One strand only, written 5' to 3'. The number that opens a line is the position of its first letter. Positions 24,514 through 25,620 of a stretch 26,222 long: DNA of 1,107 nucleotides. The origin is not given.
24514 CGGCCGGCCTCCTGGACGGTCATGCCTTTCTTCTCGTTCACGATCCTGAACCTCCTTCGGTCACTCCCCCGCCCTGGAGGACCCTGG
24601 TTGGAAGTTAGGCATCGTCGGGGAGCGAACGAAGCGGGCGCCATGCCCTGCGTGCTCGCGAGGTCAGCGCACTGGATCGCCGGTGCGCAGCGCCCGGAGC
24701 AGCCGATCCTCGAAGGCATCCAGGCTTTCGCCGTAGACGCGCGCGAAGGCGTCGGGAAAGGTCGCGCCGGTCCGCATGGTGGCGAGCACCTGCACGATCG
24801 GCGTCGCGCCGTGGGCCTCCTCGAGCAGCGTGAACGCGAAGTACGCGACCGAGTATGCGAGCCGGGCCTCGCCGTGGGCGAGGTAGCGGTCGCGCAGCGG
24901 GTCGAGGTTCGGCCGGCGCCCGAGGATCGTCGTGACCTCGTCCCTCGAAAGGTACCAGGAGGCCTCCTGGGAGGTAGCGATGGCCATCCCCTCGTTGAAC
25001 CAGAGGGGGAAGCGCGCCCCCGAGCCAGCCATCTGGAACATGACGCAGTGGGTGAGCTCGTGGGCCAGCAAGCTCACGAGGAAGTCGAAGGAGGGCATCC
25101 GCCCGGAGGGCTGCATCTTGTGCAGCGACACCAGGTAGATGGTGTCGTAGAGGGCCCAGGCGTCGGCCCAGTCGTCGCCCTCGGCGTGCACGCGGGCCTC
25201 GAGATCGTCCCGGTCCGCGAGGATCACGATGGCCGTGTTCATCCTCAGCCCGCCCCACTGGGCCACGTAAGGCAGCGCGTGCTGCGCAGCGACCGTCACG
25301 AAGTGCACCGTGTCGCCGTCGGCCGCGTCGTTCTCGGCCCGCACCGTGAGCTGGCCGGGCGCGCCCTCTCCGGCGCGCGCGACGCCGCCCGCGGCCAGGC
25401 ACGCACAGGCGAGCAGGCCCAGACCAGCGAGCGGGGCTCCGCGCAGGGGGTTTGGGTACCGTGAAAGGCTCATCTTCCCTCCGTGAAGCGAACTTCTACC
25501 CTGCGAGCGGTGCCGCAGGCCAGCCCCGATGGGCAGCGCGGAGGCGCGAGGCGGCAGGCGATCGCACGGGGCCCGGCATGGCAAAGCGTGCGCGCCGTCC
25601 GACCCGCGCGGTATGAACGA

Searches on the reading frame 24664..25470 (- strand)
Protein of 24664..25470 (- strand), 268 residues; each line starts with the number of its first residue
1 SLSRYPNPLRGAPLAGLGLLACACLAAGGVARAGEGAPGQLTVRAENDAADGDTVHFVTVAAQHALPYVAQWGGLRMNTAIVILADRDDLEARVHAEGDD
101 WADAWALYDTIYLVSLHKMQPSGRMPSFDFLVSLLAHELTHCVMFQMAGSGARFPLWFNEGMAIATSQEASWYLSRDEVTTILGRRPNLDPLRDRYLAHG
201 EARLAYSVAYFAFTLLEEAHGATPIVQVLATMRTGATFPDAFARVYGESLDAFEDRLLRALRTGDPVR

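Call 60: search_protein_families(library=pfam, proteins=[window:24664-25470:-], max_evalue=0.01)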
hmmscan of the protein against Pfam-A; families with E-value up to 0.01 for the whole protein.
window:24664-25470:- (268 aa): 2 families
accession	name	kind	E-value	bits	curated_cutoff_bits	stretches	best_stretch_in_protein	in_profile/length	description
PF13485.12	Peptidase_MA_2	-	2.1e-10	41.2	32.4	1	135-256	70-194/201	Peptidase MA superfamily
PF11667.14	DUF3267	-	0.0092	16.8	27.1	0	130-170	1-43/108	Putative zincin peptidase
